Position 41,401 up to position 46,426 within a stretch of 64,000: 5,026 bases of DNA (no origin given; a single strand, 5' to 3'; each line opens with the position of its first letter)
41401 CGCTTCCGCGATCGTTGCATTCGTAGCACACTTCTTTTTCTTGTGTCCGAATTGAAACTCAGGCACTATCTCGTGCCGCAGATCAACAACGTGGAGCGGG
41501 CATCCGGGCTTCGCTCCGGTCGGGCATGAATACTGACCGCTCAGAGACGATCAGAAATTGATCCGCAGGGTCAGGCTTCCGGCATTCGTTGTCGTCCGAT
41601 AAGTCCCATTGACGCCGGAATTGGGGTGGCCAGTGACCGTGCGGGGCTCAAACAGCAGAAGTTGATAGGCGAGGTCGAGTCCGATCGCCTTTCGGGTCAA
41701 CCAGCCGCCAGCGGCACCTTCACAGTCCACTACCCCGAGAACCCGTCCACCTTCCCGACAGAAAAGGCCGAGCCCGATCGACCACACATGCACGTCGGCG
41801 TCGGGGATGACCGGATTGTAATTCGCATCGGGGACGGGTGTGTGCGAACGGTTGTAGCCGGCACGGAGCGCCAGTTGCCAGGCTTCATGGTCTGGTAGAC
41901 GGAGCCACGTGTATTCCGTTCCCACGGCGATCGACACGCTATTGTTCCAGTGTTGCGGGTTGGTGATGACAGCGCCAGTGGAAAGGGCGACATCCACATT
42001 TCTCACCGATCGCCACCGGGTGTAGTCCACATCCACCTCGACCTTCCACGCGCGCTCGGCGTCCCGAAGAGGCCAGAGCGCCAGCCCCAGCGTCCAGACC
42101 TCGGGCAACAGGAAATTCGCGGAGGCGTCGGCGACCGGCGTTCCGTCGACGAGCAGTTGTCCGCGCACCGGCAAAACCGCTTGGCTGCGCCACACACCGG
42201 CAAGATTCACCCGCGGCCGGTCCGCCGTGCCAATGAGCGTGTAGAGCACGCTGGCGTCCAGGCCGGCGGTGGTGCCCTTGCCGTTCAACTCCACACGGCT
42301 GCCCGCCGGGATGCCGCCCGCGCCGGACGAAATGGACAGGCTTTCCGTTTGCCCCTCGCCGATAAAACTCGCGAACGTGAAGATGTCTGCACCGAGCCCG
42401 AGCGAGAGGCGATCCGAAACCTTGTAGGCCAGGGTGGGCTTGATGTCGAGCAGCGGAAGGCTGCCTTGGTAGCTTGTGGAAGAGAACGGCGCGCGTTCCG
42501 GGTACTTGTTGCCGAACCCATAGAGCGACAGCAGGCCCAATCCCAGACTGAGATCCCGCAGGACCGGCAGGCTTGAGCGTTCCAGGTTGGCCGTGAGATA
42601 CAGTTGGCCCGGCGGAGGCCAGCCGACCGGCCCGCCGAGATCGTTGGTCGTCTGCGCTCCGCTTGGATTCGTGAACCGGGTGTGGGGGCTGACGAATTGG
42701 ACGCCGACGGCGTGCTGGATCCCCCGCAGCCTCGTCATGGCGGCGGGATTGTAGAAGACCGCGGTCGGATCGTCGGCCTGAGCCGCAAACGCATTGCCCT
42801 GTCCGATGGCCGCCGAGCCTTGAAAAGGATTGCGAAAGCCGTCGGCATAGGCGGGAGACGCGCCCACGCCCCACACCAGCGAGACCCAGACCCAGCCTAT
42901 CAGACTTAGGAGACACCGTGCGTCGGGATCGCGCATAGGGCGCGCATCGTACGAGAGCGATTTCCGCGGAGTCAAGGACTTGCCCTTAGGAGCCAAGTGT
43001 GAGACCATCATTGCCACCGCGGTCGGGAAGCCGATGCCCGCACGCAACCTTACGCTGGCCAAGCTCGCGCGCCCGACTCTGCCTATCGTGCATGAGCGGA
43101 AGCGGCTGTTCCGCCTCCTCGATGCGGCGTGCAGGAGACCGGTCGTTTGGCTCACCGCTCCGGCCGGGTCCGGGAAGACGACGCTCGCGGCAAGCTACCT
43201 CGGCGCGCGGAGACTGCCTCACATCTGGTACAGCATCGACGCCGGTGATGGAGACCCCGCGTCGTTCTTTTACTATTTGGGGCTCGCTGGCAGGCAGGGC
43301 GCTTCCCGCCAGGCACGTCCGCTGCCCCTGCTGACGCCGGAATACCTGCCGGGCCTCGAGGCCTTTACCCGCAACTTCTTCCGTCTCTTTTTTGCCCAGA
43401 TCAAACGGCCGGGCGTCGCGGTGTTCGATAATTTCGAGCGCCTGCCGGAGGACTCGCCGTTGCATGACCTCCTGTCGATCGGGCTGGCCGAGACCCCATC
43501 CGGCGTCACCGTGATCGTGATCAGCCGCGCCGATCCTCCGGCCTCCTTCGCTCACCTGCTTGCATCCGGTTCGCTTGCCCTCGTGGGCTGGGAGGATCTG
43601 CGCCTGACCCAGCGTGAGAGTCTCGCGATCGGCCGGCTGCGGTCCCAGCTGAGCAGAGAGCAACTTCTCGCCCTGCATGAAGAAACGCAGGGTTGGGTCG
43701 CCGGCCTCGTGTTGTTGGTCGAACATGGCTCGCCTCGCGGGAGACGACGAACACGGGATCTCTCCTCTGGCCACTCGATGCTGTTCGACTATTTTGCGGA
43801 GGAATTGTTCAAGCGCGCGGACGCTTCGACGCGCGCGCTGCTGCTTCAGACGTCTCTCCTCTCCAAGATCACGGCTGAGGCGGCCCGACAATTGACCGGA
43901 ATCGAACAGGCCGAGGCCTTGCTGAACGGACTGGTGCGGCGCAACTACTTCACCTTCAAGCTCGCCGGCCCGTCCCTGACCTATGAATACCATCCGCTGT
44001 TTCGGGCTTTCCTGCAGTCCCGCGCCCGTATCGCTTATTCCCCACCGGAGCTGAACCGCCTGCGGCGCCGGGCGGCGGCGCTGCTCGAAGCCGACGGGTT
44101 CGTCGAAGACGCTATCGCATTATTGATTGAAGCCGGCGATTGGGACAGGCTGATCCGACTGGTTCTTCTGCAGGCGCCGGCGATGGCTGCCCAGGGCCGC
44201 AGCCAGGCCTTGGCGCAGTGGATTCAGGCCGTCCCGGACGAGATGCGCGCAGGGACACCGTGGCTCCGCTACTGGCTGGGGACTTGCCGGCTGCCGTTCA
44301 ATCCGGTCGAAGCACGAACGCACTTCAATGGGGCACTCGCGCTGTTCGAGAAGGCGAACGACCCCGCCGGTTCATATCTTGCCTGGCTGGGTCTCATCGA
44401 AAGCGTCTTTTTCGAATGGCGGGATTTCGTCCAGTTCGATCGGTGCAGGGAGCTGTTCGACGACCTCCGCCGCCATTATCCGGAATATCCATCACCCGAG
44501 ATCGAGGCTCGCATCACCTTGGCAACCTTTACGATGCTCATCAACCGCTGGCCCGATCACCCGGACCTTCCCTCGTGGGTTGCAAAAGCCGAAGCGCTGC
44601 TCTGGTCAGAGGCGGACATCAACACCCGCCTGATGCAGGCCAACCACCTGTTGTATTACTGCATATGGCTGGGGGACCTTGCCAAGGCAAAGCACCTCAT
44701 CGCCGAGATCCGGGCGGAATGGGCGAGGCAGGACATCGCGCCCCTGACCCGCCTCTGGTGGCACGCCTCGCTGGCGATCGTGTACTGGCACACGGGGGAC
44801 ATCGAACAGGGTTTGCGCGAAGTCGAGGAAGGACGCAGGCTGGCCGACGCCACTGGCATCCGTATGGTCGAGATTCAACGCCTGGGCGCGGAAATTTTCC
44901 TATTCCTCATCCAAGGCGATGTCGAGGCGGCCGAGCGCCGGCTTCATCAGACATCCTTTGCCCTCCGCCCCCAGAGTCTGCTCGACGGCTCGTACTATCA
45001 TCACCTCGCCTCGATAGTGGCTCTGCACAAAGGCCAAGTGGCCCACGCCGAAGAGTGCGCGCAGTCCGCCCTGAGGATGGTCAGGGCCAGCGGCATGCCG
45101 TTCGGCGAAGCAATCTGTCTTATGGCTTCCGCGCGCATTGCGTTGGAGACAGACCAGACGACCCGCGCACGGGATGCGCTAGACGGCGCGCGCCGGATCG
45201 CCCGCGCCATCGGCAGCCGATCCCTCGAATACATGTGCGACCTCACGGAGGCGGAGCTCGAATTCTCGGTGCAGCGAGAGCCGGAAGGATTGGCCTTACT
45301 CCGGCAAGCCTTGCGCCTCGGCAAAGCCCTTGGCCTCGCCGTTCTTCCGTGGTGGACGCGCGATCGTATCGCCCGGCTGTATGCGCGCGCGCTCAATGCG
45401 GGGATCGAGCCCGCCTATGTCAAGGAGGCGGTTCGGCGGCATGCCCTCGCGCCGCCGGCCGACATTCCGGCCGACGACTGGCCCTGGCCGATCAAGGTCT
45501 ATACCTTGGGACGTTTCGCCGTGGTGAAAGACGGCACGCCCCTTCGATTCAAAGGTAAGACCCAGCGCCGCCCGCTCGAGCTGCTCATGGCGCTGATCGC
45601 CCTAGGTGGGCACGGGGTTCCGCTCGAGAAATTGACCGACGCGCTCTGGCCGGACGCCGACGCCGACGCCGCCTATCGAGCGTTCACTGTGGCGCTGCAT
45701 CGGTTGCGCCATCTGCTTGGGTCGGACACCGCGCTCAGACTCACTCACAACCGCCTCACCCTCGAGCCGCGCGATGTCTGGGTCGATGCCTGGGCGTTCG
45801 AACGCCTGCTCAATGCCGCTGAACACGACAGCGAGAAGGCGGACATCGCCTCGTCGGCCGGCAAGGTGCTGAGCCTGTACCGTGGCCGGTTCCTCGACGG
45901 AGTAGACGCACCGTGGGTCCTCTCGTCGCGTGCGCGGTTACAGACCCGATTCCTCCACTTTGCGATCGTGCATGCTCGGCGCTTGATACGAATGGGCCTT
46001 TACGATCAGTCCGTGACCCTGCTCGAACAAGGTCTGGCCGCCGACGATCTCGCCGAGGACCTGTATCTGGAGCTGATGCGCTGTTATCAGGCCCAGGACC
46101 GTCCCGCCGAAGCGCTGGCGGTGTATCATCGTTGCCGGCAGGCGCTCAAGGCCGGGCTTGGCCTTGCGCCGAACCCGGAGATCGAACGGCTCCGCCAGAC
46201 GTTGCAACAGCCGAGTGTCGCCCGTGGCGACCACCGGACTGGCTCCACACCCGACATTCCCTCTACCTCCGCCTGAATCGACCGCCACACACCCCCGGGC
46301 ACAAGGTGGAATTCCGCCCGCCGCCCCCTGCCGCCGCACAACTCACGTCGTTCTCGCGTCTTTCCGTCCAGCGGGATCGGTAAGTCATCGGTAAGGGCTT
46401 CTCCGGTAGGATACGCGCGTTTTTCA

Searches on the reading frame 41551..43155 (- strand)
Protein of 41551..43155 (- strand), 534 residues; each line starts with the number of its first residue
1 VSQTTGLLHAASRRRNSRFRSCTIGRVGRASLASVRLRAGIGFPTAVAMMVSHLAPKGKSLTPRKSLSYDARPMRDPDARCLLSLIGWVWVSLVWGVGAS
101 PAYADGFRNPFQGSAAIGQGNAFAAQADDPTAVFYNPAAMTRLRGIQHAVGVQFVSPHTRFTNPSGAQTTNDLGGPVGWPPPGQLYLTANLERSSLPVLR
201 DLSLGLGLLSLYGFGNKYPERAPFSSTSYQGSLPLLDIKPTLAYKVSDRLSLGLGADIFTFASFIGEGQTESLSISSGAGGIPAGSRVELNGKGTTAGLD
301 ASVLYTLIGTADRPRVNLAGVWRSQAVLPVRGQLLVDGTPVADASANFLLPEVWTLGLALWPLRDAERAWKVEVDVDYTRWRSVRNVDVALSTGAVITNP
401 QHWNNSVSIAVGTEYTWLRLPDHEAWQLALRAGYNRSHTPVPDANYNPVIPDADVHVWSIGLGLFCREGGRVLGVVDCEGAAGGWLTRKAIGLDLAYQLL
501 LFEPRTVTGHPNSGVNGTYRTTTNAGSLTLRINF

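Call 3: search_protein_families(library=pfam, proteins=[window:41551-43155:-], max_evalue=0.1)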
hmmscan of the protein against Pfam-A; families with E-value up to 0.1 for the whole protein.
window:41551-43155:- (534 aa): 1 family
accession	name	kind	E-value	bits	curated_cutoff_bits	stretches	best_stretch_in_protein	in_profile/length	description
PF03349.22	Toluene_X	-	9.8e-37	126.9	29.7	1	99-463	5-366/421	Outer membrane protein transport protein (OMPP1/FadL/TodX)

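Call 4: search_protein_families(library=ncbifam, proteins=[window:41551-43155:-], max_evalue=0.1)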
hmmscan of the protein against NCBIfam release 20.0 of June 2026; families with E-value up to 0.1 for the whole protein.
window:41551-43155:- (534 aa): 5 families
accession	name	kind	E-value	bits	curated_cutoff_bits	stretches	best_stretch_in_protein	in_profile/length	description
NF007988.0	PRK10716.1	equivalog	6.9e-13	48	585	1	99-461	20-386/435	long-chain fatty acid transporter FadL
NF050080.1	pilus_FilD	exception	3.8e-07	28.7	970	2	393-463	421-484/549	putative pilus system OmpP1/FadL family transporter FilD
NF033709.1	PorV_fam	subfamily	8.1e-06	25.6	90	0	113-142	12-41/326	PorV/PorQ family protein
NF052325.1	PorVQ2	equivalog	0.00038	19.5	325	1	99-144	21-66/354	putative type IX sorting system protein PorV2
NF053685.1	BamG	equivalog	0.00082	18.5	250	1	342-436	245-326/397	BamG family beta-barrel-assembly machinery protein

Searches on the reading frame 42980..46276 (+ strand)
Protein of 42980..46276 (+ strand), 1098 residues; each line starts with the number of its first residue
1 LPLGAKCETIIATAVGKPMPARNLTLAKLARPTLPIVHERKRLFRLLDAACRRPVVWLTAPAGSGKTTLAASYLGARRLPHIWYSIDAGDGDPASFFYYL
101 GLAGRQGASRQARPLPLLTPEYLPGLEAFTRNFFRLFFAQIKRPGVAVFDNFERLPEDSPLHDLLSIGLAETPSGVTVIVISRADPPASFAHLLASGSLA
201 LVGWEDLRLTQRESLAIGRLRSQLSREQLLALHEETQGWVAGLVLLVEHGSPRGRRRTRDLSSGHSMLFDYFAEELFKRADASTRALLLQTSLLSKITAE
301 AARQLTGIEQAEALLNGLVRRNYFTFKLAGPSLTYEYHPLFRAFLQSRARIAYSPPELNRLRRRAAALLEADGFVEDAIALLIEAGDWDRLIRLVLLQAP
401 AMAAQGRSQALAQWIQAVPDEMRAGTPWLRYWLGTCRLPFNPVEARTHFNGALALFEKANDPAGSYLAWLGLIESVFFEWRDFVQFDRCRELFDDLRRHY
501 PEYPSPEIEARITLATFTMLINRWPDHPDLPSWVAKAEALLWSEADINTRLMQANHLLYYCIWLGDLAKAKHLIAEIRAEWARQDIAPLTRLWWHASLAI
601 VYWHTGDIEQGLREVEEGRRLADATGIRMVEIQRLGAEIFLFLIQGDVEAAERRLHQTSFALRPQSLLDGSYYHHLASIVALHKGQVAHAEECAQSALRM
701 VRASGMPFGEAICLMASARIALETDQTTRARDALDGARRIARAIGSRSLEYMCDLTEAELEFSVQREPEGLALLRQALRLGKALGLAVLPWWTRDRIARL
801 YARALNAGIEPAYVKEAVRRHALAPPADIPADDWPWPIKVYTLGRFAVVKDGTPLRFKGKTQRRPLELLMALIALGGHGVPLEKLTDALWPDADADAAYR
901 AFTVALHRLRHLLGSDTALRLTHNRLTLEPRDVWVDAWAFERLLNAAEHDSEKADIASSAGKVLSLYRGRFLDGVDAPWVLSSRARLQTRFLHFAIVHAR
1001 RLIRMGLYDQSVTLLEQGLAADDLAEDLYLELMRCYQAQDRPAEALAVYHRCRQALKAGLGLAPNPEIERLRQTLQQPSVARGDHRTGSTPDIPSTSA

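Call 3: search_protein_families(library=pfam, proteins=[window:42980-46276:+], max_evalue=0.1)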
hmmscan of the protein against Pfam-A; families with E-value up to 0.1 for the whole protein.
window:42980-46276:+ (1098 aa): 11 families
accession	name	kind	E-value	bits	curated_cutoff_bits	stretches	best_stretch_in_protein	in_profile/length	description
PF03704.23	BTAD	-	3.4e-25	89.5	22.1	1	935-1075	1-145/146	Bacterial transcriptional activator domain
PF13424.12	TPR_12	-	0.00023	21.7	30.1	1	673-743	6-77/77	Tetratricopeptide repeat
PF14559.12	TPR_19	-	0.0019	18.9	25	1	1002-1050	1-49/68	Tetratricopeptide repeat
PF05729.18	NACHT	-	0.0067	16.7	26.7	1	55-196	2-142/167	NACHT domain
PF13191.12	AAA_16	-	0.0078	17.2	32.6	1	39-159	8-148/167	AAA ATPase domain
PF13401.12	AAA_22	-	0.016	16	27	1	55-179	7-119/130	AAA domain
PF13174.12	TPR_6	-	0.023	15.8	26.3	0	1029-1053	3-27/33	Tetratricopeptide repeat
PF25199.1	nSTAND_NTPase5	-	0.027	14.7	34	1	34-69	22-57/145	Novel STAND NTPase 5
PF24883.2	NPHP3_N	-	0.029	15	24.8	1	48-73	17-42/164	Nephrocystin 3, N-terminal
PF10025.14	DUF2267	-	0.088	13.5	29.8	0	893-942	15-63/122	Uncharacterized conserved protein (DUF2267)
PF07721.20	TPR_4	-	0.093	13.8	27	0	595-617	4-26/26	Tetratricopeptide repeat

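Call 4: search_protein_families(library=ncbifam, proteins=[window:42980-46276:+], max_evalue=0.1)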
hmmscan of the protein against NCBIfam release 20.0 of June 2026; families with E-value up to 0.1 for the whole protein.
window:42980-46276:+ (1098 aa): 6 families
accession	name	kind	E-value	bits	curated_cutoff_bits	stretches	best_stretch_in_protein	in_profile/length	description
NF003420.0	PRK04841.1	equivalog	2.2e-53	181.5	537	1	27-430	5-415/903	HTH-type transcriptional regulator MalT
NF053617.1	SARPRegAfsRStmc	equivalog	4.1e-15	54.8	1430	2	839-1076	30-266/986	SARP-family global regulator AfsR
NF041231.1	BagI_FevR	exception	2e-06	27.4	500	1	866-1076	16-233/315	AfsR/SARP family transcriptional regulator BagI/FevR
NF006745.0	PRK09270.1-4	equivalog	0.028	13.3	228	1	43-72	32-61/246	nucleoside/nucleotide kinase family protein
NF053520.1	HK_Porph_FimS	equivalog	0.062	11.5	600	0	673-756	167-249/618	sensor histidine kinase FimS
TIGR00455.1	apsK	equivalog_domain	0.063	12.9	138.7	0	54-92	19-55/184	adenylyl-sulfate kinase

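Call 58: search_protein_families(library=padloc, proteins=[window:42980-46276:+], max_evalue=0.01)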
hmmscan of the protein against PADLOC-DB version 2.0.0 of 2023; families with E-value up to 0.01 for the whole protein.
window:42980-46276:+ (1098 aa): 0 families
